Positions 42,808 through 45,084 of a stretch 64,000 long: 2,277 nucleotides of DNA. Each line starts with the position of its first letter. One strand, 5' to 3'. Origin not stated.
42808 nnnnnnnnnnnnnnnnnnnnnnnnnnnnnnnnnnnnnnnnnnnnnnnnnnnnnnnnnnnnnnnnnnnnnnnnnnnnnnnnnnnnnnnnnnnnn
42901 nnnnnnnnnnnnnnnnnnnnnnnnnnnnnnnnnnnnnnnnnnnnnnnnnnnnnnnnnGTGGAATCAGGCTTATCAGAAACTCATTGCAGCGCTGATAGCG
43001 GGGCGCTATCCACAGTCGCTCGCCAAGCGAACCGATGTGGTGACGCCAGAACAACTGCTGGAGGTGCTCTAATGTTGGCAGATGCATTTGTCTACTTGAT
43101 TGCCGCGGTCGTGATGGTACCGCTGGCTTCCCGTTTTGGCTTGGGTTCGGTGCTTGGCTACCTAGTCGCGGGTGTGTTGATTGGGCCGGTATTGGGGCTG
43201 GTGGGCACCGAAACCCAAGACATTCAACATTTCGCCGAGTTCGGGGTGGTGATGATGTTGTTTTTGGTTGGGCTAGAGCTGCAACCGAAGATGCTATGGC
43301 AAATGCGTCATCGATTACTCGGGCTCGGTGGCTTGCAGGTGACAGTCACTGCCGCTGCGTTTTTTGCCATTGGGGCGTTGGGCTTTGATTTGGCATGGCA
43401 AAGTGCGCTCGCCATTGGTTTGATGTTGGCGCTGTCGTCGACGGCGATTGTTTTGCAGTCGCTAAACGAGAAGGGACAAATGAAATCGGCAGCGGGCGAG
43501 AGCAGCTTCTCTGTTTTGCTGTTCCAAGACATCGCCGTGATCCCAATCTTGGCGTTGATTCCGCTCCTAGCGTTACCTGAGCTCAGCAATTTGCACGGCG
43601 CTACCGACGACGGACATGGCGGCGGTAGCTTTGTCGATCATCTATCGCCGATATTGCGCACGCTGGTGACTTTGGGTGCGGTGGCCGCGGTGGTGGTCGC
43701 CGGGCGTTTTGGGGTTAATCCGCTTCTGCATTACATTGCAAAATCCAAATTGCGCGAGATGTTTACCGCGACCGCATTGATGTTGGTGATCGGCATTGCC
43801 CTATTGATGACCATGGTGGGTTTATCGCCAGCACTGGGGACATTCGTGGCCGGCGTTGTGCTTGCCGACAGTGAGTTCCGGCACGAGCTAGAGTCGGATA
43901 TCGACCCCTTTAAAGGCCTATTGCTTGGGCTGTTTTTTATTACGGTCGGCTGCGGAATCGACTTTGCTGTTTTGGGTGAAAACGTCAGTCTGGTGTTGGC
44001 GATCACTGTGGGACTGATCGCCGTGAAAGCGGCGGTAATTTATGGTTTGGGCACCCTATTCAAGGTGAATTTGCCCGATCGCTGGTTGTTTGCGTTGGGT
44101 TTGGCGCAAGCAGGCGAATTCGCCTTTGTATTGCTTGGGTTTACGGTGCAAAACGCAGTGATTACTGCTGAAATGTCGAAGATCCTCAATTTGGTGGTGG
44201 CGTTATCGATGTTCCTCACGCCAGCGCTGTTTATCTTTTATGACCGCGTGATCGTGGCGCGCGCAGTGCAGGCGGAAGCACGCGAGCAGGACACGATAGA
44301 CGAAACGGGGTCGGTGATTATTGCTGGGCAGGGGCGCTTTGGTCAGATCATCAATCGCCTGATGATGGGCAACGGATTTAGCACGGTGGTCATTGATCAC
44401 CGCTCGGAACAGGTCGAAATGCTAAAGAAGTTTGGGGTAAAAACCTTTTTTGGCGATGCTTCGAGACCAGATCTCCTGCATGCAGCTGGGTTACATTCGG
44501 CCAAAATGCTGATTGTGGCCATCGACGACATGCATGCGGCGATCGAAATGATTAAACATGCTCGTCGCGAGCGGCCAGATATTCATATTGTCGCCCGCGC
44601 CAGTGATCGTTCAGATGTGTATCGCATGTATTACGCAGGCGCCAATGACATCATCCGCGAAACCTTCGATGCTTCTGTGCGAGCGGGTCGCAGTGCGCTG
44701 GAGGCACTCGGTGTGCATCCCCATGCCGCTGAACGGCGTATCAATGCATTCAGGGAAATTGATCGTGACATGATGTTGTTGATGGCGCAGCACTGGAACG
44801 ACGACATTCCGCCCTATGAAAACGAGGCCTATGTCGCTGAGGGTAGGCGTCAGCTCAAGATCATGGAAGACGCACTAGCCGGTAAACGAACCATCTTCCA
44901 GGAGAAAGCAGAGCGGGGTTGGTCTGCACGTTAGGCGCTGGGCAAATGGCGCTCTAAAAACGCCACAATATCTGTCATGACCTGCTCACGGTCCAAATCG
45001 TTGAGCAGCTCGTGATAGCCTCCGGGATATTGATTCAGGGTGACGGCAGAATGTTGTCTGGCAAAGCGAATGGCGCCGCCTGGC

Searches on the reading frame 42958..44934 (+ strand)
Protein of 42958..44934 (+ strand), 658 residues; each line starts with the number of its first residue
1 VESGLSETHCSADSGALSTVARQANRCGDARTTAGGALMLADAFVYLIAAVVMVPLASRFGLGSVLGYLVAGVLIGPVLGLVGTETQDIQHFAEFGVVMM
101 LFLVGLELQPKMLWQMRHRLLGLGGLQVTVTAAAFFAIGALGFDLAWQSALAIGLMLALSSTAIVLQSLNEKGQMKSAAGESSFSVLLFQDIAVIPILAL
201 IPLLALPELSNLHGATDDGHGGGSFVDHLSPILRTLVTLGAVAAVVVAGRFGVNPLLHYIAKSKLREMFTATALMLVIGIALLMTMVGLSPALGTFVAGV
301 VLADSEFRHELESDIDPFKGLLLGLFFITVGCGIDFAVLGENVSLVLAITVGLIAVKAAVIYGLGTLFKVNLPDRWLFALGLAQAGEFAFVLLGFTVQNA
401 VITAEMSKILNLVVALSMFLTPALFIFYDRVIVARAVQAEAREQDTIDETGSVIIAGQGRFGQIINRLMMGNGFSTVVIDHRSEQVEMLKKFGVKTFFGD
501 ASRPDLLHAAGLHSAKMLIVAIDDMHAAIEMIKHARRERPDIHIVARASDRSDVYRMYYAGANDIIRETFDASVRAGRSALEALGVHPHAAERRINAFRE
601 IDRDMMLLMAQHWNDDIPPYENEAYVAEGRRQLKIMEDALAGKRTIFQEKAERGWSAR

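Call 69: search_protein_families(library=pfam, proteins=[window:42958-44934:+], max_evalue=0.00001)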
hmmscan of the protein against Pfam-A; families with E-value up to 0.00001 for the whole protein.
window:42958-44934:+ (658 aa): 2 families
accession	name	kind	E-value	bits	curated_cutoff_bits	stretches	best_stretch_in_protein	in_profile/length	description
PF00999.27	Na_H_Exchanger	-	1.6e-56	192.2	26.2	1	48-424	3-373/375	Sodium/hydrogen exchanger, transmembrane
PF02254.24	TrkA_N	-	2e-25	89.8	23.8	1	453-567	1-115/116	TrkA-N domain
